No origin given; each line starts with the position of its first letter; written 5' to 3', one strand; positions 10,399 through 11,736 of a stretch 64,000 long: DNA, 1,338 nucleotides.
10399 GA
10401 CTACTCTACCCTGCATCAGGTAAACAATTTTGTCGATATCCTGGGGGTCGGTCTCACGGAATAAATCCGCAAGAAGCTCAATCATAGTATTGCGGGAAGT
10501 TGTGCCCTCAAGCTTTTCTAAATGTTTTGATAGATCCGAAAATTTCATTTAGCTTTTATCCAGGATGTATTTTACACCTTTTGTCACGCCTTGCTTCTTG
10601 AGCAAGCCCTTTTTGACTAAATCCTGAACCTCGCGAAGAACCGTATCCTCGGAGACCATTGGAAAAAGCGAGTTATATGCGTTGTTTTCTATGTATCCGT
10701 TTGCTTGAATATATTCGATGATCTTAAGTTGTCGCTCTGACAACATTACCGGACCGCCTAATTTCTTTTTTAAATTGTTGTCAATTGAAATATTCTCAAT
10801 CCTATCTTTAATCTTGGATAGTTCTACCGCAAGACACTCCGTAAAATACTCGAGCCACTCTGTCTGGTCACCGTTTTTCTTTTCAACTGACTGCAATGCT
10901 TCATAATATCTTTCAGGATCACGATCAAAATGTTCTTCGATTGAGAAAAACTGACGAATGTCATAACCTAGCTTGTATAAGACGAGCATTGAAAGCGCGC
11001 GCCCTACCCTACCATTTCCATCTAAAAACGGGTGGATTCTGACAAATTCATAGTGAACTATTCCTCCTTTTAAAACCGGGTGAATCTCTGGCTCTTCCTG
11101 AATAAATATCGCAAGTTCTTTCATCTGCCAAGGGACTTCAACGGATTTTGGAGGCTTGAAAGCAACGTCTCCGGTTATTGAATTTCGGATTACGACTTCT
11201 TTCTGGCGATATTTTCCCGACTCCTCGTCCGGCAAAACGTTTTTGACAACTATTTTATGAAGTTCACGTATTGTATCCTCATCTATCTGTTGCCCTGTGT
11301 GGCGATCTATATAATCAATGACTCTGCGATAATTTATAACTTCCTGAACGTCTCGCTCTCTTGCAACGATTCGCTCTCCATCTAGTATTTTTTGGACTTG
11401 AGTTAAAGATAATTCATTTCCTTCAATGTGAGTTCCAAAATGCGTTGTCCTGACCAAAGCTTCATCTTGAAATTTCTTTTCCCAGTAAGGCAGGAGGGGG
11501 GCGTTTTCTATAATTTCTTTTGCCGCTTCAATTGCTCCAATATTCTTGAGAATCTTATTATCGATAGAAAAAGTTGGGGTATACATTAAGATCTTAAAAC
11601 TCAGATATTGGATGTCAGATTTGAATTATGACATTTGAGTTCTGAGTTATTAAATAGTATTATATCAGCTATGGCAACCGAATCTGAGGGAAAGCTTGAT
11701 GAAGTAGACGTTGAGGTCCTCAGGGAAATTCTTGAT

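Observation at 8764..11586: Fic (AMPylator) gene translationally abutting an ATP-dependent DNA ligase gene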

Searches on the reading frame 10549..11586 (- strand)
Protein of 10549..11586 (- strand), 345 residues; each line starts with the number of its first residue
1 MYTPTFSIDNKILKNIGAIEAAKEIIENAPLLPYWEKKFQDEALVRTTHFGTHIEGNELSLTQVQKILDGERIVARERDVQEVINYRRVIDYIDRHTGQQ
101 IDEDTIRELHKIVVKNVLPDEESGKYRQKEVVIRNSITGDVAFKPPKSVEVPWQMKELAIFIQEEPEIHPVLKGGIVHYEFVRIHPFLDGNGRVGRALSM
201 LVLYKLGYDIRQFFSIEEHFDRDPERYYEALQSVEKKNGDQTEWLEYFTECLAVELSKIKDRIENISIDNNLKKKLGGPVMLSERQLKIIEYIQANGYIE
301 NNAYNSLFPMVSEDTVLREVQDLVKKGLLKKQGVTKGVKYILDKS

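Call 4: search_protein_families(library=pfam, proteins=[window:10549-11586:-], max_evalue=0.01)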
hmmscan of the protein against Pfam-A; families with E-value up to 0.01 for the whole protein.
window:10549-11586:- (345 aa): 1 family
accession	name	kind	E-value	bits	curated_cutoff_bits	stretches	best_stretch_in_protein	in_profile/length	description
PF02661.23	Fic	-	1.9e-18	67.5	24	1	101-203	2-93/93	Fic/DOC family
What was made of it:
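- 10549..11586 (-): Fic gene: 345-aa class II Fic (AMP-transferase/de-AMPylase type) with an N-terminal inhibitory-helix region, a Fic core and a C-terminal winged helix. Pfam PF02661 1.9e-18 (call 4).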

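Call 7: search_protein_families(library=ncbifam, proteins=[window:10549-11586:-], max_evalue=0.01)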
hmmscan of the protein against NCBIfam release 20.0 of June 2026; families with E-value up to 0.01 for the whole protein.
window:10549-11586:- (345 aa): 4 families
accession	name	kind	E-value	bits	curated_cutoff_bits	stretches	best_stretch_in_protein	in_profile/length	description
NF046030.1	ProtAdlyltaseSoFic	equivalog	1.4e-18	67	550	1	99-267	106-274/361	protein adenylyltransferase Fic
TIGR02613.1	mob_myst_B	hypoth_equivalog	1e-05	25.5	124.4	1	177-237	115-176/186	mobile mystery protein B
TIGR01884.1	cas_HTH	subfamily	0.0066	15.9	60.2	0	281-344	139-200/202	CRISPR-associated CARF protein Csa3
NF041381.1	XopAC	subfamily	0.0098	14.6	450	0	88-197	289-405/451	XopAC/AvrAC family type III secretion system effector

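Call 8: find_homologous_proteins(query=window:10549-11586:-, max_evalue=1e-10)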
Query window:10549-11586:- (345 aa): 6305 proteins with E <= 1e-10 among 8000 candidates; the best 120 are listed.
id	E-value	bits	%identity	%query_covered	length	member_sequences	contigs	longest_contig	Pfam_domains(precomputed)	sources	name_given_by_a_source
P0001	1.2e-225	766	100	100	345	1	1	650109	PF02661.24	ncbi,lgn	-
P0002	7.2e-205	698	89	100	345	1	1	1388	PF02661.24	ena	-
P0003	4.5e-204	695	89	100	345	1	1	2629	PF02661.24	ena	-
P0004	2.0e-203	693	89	100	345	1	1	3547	PF02661.24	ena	-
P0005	2.3e-203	693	89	100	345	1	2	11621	PF02661.24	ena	-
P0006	1.1e-202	690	89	100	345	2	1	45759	PF02661.24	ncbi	-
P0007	1.1e-202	690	89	100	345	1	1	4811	PF02661.24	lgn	-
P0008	1.5e-202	690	88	100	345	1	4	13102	PF02661.24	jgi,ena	-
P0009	2.6e-202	689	88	100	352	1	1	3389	PF02661.24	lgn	-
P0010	4.6e-202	688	87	100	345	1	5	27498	PF02661.24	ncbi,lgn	-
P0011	5.1e-202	688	88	100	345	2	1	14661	PF02661.24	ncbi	-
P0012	4.2e-201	685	88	100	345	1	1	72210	PF02661.24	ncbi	-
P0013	7.4e-201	684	88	100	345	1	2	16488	PF02661.24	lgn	-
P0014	1.3e-200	684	86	100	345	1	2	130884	PF02661.24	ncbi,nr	ncbi:MAG TPA: Fic family protein [Patescibacteria group bacterium]|nr:Fic family protein [Patescibac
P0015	1.4e-200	683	88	100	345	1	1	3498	PF02661.24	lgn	-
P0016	6.3e-200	681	87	100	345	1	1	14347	PF02661.24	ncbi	-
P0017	1.0e-199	681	87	99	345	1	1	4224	PF02661.24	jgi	jgi:Fic family protein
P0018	1.9e-199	680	86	100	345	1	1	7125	PF02661.24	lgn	-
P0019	3.1e-199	679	86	100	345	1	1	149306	PF02661.24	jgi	jgi:Fic family protein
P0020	4.1e-199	679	86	100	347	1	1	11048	PF02661.24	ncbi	-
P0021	5.2e-199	678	86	100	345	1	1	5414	PF02661.24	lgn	-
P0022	1.6e-198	677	87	100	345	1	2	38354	PF02661.24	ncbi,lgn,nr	ncbi:MAG TPA: Fic family protein [Patescibacteria group bacterium]|nr:Fic family protein [Patescibac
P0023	2.2e-198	676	87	100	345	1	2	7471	PF02661.24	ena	-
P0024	3.6e-198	676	85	100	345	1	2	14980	PF02661.24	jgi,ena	-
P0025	3.8e-198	675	86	100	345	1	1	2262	PF02661.24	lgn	-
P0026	8.5e-198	674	87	100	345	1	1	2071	PF02661.24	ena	-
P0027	1.9e-197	673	88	98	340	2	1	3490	PF02661.24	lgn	-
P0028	2.6e-197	673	86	100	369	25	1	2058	PF02661.24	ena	-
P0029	2.6e-197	673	85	100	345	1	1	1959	PF02661.24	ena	-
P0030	4.8e-197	672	86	100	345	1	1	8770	PF02661.24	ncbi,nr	ncbi:MAG: hypothetical protein A2868_00810 [Candidatus Levybacteria bacterium RIFCSPHIGHO2_01_FULL_4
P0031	5.1e-197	672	86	100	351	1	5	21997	PF02661.24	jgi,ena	-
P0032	6.9e-197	671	86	100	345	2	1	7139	PF02661.24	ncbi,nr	ncbi:MAG: Fic family protein, partial [Candidatus Levybacteria bacterium]|nr:Fic family protein [Can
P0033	1.0e-196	671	85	100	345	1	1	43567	PF02661.24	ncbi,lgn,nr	ncbi:MAG TPA: Fic family protein [Patescibacteria group bacterium]|nr:Fic family protein [Patescibac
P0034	2.5e-196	669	86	100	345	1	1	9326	PF02661.24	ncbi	-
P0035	3.8e-196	669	85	100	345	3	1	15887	PF02661.24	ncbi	-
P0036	8.0e-196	668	84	100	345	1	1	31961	PF02661.24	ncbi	-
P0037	1.1e-195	667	85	100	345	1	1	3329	PF02661.24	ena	-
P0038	1.2e-195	667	86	100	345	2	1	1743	PF02661.24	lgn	-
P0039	1.8e-195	667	86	94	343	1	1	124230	PF02661.24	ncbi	-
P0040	3.9e-195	666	85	100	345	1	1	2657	PF02661.24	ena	-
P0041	1.6e-194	664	84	100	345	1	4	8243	PF02661.24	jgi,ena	-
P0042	4.5e-194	662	85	100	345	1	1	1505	PF02661.24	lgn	-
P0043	5.9e-194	662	85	100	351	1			PF02661.24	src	-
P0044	6.7e-194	661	85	99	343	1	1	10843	PF02661.24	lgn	-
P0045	3.0e-193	659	85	100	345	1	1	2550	PF02661.24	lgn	-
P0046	1.5e-191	654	84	100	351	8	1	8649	PF02661.24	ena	-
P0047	6.1e-190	648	83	99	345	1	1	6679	PF02661.24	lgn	-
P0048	7.4e-190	648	84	99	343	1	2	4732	PF02661.24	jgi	jgi:Fic family protein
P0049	2.9e-188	643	82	99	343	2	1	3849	PF02661.24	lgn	-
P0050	3.5e-188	643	85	96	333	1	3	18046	PF02661.24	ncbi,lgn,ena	-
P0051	1.0e-186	638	81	99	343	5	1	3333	PF02661.24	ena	-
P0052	5.5e-186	635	80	99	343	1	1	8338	PF02661.24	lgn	-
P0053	1.3e-184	631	80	99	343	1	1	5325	PF02661.24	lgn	-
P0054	3.4e-183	626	80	99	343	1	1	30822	PF02661.24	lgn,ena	-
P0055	5.8e-182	622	80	99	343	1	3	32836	PF02661.24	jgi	jgi:Fic family protein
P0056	2.1e-181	620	79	99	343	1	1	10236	PF02661.24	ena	-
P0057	2.1e-178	611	78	99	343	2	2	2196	PF02661.24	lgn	-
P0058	2.1e-178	611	78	99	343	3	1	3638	PF02661.24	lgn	-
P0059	2.3e-178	610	78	99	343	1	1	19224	PF02661.24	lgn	-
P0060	7.3e-178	609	78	99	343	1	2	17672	PF02661.24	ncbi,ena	-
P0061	2.1e-177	607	78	99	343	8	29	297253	PF02661.24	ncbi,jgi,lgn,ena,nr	ncbi:MAG: hypothetical protein COX79_01620 [Candidatus Levybacteria bacterium CG_4_10_14_0_2_um_filt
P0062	2.6e-177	607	77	99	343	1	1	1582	PF02661.24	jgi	jgi:Fic family protein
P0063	2.4e-176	604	77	99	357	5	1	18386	PF02661.24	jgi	jgi:Fic family protein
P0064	9.5e-176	602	77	99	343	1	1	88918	PF02661.24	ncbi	ncbi:MAG: Fic family protein [Candidatus Levyibacteriota bacterium]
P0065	1.8e-175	601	77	99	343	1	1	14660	PF02661.24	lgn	-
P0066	3.1e-175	600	77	99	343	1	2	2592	PF02661.24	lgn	-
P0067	3.3e-175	600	77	93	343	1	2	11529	PF02661.24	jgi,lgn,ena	-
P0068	1.0e-174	598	76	99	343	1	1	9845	PF02661.24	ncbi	ncbi:MAG: Fic family protein [Candidatus Levyibacteriota bacterium]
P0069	1.7e-174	598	75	93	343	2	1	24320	PF02661.24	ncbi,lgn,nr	ncbi:MAG: Fic family protein [Candidatus Levybacteria bacterium]|nr:Fic family protein [Candidatus L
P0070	4.3e-174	596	75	93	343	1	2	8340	PF02661.24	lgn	-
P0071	4.4e-174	596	74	93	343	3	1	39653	PF02661.24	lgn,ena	-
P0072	8.0e-174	595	76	99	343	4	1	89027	PF02661.24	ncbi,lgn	-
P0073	2.1e-173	594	75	99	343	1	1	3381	PF02661.24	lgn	-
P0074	2.4e-173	594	76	100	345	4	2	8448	PF02661.24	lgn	-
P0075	2.5e-173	594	76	99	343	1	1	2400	PF02661.24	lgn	-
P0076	5.1e-173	593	75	99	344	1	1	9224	PF02661.24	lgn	-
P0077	6.8e-173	592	75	99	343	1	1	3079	PF02661.24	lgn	-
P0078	8.4e-173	592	75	99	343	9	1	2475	PF02661.24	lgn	-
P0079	1.3e-172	592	75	99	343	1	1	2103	PF02661.24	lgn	-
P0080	1.6e-172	591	75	99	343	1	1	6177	PF02661.24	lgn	-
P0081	2.5e-172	591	75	99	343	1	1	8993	PF02661.24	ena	-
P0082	3.6e-172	590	76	99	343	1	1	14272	PF02661.24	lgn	-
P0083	5.2e-172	590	74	99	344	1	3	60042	PF02661.24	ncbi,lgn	-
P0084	7.1e-172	589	76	96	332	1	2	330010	PF02661.24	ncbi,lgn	-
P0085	8.4e-172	589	74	93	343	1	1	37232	PF02661.24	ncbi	-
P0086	1.2e-171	588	74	94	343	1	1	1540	PF02661.24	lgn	-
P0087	1.7e-171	588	73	93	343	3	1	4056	PF02661.24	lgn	-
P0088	2.2e-171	587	75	99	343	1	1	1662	PF02661.24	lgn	-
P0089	2.4e-171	587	77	99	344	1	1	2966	PF02661.24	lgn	-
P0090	2.5e-171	587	76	99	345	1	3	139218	PF02661.24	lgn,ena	-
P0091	2.7e-171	587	76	99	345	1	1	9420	PF02661.24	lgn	-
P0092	3.7e-171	587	76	99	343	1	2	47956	PF02661.24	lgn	-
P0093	3.9e-171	587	75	99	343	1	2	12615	PF02661.24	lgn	-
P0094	5.9e-171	586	75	99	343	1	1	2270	PF02661.24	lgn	-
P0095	8.5e-171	586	76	99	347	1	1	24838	PF02661.24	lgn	-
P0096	9.3e-171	585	75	99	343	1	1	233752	PF02661.24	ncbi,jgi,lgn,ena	-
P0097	9.3e-171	585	75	99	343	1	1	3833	PF02661.24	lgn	-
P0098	1.2e-170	585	75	99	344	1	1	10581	PF02661.24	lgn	-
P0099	5.8e-170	583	74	99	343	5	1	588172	PF02661.24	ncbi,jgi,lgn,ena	-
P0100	6.0e-170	583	76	99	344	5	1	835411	PF02661.24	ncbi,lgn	-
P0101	7.6e-170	582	75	99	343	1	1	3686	PF02661.24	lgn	-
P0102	9.0e-170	582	74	99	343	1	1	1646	PF02661.24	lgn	-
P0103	9.5e-170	582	76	99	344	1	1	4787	PF02661.24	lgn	-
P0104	2.7e-169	581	76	94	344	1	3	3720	PF02661.24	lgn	-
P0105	3.3e-169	580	76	99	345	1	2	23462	PF02661.24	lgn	-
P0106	3.5e-169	580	73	100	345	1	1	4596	PF02661.24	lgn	-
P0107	3.6e-169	580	74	99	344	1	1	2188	PF02661.24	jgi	jgi:Fic family protein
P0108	3.7e-169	580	73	99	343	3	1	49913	PF02661.24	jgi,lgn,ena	-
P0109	3.9e-169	580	75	99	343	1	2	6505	PF02661.24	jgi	jgi:Fic family protein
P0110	4.5e-169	580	75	99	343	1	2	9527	PF02661.24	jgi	jgi:Fic family protein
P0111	5.2e-169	580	76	99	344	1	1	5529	PF02661.24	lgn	-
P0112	7.4e-169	579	75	99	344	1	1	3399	PF02661.24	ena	-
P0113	7.8e-169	579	75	99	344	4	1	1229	PF02661.24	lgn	-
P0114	9.8e-169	579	74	100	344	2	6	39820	PF02661.24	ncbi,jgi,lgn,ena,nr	ncbi:MAG: hypothetical protein A2905_03380 [Candidatus Levybacteria bacterium RIFCSPLOWO2_01_FULL_36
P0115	9.9e-169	579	74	99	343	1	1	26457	PF02661.24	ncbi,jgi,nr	ncbi:Fic family protein [Candidatus Parcubacteria bacterium]|nr:MAG: Fic family protein [Candidatus 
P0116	1.1e-168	579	75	99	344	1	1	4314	PF02661.24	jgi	jgi:Fic family protein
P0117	1.5e-168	578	74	99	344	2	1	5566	PF02661.24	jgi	jgi:Fic family protein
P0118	2.0e-168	578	73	99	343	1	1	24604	PF02661.24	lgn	-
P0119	2.3e-168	578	75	94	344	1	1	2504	PF02661.24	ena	-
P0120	2.7e-168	577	76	99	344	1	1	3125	PF02661.24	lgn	-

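Call 9: find_related_loci(query=window:10549-11586:-, collection=genome_contigs, flank=7000)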
Query window:10549-11586:- (345 aa) in genome_contigs; peptide patterns used: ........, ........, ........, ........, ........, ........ (x = any residue, [..] = any of these).
52 stretches matched a pattern; 27 encode a relative of the query (tblastn E <= 1e-3); 27 distinct loci.
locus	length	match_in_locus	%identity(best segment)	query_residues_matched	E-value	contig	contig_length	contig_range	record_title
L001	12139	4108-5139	87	1-344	0e+0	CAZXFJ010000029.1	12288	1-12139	MAG TPA_asm: uncultured Gammaproteobacteria bacterium isolate SRP292972_co1_15 genome assembly, contig: NODE_2163_length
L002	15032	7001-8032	88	1-344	0e+0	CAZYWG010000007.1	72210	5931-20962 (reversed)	MAG TPA_asm: uncultured Gammaproteobacteria bacterium isolate SRP200132_co1_187 genome assembly, contig: NODE_488_length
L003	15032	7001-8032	86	1-344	0e+0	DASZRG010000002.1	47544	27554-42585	MAG TPA_asm: Patescibacteria group bacterium isolate SMAG_U6018 k141_59907, whole genome shotgun sequence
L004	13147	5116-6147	87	1-344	0e+0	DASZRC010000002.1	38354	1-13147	MAG TPA_asm: Patescibacteria group bacterium isolate SMAG_U6014 k141_995009, whole genome shotgun sequence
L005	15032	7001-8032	86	1-344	0e+0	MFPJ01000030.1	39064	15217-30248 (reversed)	MAG: Candidatus Levybacteria bacterium RIFCSPLOWO2_12_FULL_39_17 rifcsplowo2_12_scaffold_4329, whole genome shotgun sequ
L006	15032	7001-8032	87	1-344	0e+0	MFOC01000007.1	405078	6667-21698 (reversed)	MAG: Candidatus Levybacteria bacterium RIFCSPHIGHO2_02_FULL_40_18 rifcsphigho2_02_scaffold_49, whole genome shotgun sequ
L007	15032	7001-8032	85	1-344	0e+0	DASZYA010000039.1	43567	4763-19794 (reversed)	MAG TPA_asm: Patescibacteria group bacterium isolate SMAG_U6198 k141_136822, whole genome shotgun sequence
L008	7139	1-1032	86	1-344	0e+0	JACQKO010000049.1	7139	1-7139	MAG: Candidatus Levyibacteriota bacterium isolate NC_groundwater_1179_Ag_S-0.1um_40_84 S_p1_S3_coassembly_k141_1151921,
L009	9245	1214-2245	85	1-344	0e+0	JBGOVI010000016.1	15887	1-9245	MAG: Patescibacteria group bacterium isolate OBJ_0618_7090110_119 k141_281597_length_15887_cov_12.6624, whole genome sho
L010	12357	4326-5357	85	1-344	0e+0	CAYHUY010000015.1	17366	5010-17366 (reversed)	MAG TPA_asm: uncultured Gammaproteobacteria bacterium isolate ERP119705_co16_474 genome assembly, contig: NODE_2592_leng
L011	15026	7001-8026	75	1-342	0e+0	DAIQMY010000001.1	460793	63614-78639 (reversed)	MAG TPA_asm: Candidatus Levyibacteriota bacterium isolate CTOTU2445 NODE_4_length_460793_cov_8.496773, whole genome shot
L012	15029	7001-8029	76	1-342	4e-177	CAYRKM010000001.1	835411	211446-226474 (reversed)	MAG TPA_asm: uncultured Gammaproteobacteria bacterium isolate SRP292972_co1_108 genome assembly, contig: NODE_7_length_8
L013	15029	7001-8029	74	1-342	7e-174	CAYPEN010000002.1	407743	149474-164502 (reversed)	MAG TPA_asm: uncultured Gammaproteobacteria bacterium isolate SRP263991_co5_217 genome assembly, contig: NODE_15_length_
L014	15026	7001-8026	75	1-342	6e-174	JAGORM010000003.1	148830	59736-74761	MAG: Candidatus Levyibacteriota bacterium isolate Gw_Eff_bin_269 Gw_Eff_96_length_148830_cov_14.247715, whole genome sho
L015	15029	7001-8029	76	1-342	6e-174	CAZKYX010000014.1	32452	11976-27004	MAG TPA_asm: uncultured Gammaproteobacteria bacterium isolate SRP286056_co1_17 genome assembly, contig: NODE_1501_length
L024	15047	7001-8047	59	1-342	4e-140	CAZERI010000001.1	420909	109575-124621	MAG TPA_asm: uncultured Gammaproteobacteria bacterium isolate SRP278252_co1_729 genome assembly, contig: NODE_5_length_4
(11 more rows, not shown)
